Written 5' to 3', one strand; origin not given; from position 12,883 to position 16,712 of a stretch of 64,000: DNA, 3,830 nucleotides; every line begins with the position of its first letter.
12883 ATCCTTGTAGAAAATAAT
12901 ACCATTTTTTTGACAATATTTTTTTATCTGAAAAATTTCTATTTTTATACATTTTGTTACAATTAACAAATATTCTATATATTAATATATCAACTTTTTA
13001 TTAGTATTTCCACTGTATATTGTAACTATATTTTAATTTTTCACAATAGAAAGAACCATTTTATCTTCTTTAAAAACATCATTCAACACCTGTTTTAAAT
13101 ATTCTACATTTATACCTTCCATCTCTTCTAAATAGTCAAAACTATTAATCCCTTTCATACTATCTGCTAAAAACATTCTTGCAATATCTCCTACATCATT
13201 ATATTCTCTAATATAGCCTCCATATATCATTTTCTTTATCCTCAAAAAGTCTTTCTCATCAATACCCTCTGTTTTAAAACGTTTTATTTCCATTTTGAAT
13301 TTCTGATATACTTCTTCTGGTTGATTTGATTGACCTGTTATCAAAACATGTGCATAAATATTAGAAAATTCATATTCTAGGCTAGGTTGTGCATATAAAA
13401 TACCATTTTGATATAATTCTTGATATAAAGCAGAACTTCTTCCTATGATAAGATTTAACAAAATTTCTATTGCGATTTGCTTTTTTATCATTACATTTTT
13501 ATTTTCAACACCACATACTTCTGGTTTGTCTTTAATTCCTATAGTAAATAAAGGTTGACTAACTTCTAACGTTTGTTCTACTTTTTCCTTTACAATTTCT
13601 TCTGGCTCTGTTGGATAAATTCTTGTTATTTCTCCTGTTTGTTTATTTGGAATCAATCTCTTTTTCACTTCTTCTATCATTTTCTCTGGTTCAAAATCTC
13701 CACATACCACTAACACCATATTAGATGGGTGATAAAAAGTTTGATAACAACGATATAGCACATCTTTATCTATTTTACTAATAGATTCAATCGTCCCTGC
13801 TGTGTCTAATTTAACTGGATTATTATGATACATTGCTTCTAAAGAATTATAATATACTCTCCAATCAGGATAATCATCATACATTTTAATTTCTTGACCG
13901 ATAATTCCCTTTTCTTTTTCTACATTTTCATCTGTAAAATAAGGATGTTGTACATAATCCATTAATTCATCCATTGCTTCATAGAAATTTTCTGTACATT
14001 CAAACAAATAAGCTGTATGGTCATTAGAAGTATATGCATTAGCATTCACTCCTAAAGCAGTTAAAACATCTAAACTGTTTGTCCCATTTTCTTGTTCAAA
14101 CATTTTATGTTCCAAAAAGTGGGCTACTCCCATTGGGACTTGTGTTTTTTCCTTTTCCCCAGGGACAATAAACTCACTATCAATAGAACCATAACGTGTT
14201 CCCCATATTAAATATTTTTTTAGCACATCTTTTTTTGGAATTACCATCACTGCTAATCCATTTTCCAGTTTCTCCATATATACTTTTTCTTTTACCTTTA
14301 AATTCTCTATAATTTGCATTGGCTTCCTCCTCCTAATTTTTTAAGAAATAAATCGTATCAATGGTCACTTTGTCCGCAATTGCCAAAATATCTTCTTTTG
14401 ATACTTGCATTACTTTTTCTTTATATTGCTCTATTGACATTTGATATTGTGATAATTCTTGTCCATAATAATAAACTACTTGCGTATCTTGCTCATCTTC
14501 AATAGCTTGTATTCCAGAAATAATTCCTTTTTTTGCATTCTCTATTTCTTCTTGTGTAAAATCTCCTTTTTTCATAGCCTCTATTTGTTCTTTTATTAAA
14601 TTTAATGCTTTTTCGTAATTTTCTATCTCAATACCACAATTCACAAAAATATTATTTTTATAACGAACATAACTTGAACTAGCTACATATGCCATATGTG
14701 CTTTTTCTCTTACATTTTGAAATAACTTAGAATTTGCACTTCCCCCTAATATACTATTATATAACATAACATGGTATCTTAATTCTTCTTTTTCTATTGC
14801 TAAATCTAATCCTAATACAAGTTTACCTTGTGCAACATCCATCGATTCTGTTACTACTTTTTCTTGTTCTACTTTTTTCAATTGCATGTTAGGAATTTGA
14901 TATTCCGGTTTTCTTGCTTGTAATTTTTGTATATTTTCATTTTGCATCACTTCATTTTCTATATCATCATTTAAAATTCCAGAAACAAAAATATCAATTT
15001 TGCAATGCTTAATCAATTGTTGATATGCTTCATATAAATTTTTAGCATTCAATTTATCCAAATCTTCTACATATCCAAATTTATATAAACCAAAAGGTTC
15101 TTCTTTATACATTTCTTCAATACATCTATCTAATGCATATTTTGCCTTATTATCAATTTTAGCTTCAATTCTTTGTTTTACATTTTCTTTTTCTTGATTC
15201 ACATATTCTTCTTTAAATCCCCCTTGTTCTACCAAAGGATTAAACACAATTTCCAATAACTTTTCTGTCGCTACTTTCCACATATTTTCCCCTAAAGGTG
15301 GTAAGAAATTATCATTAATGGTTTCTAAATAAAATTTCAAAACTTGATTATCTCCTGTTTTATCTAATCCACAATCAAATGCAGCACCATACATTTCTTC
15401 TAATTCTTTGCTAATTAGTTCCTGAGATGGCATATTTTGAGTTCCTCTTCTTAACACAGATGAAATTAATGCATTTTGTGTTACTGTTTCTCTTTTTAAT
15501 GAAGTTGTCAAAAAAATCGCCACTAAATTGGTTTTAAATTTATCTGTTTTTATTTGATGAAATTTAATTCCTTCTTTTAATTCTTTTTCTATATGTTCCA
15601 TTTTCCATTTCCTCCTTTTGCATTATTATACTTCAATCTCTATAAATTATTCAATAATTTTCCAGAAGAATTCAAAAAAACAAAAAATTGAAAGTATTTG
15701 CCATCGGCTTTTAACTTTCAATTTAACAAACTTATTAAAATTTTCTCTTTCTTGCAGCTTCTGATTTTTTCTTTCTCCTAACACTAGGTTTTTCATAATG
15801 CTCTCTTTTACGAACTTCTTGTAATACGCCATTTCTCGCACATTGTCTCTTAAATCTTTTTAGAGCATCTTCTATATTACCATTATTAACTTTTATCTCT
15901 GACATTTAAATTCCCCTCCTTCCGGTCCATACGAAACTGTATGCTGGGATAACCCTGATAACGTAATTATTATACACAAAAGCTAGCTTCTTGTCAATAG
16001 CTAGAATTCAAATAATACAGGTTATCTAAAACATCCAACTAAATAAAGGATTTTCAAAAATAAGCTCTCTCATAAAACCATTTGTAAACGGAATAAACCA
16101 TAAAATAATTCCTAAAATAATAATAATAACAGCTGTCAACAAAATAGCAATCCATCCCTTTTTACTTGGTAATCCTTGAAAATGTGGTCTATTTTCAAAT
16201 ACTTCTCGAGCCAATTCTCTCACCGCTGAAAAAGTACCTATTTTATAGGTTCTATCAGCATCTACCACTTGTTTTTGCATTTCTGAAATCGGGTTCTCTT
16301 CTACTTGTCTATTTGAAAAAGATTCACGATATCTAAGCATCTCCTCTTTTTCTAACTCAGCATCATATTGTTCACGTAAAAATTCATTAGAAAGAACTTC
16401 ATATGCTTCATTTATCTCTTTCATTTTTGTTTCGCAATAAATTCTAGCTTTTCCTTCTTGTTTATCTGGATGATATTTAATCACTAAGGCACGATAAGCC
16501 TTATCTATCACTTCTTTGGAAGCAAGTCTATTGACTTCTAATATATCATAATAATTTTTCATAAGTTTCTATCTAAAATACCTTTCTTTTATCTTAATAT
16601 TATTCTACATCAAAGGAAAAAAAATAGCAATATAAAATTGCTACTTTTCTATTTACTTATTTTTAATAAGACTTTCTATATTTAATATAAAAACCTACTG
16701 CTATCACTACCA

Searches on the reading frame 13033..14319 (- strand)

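Call 31: search_protein_families(library=pfam, proteins=[window:13033-14319:-], max_evalue=0.001)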
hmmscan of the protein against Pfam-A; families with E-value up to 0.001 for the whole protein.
window:13033-14319:- (428 aa): 2 families
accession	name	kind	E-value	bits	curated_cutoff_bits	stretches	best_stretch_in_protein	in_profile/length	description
PF05193.26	Peptidase_M16_C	-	6.8e-21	75.4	23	1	182-363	1-179/181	Peptidase M16 inactive domain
PF00675.25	Peptidase_M16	-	1.5e-19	70.8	22.3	1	63-176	31-148/149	Insulinase (Peptidase family M16)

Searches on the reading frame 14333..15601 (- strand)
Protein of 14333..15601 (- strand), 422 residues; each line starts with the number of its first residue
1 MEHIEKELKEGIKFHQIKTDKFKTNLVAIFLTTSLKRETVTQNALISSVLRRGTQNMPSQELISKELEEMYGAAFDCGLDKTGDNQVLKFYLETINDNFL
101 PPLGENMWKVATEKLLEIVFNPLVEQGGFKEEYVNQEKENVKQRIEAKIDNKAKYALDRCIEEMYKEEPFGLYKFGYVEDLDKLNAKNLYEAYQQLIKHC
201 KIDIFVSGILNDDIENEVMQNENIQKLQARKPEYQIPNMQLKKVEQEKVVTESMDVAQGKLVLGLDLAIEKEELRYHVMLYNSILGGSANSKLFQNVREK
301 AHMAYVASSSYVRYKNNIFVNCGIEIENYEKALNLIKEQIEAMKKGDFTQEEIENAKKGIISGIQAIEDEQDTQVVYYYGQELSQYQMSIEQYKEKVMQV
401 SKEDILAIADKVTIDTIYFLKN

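Call 31: search_protein_families(library=pfam, proteins=[window:14333-15601:-], max_evalue=0.001)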
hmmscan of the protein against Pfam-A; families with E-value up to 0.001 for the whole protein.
window:14333-15601:- (422 aa): 1 family
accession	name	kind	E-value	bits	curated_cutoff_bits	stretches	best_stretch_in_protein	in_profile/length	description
PF05193.26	Peptidase_M16_C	-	3.4e-24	86.1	23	1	183-359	1-180/181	Peptidase M16 inactive domain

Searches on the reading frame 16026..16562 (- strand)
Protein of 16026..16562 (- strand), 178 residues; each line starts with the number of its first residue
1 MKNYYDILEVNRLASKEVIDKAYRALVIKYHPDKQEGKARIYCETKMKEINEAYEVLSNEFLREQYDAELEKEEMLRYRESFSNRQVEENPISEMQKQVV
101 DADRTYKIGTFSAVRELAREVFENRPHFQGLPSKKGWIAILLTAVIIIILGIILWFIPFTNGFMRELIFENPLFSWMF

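Call 32: search_protein_families(library=pfam, proteins=[window:16026-16562:-], max_evalue=0.001)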
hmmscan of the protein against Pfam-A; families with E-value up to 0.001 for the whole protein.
window:16026-16562:- (178 aa): 1 family
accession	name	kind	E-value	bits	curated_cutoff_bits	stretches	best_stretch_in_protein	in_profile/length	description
PF00226.36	DnaJ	-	1.7e-20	73.3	27.8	1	3-67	1-63/63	DnaJ domain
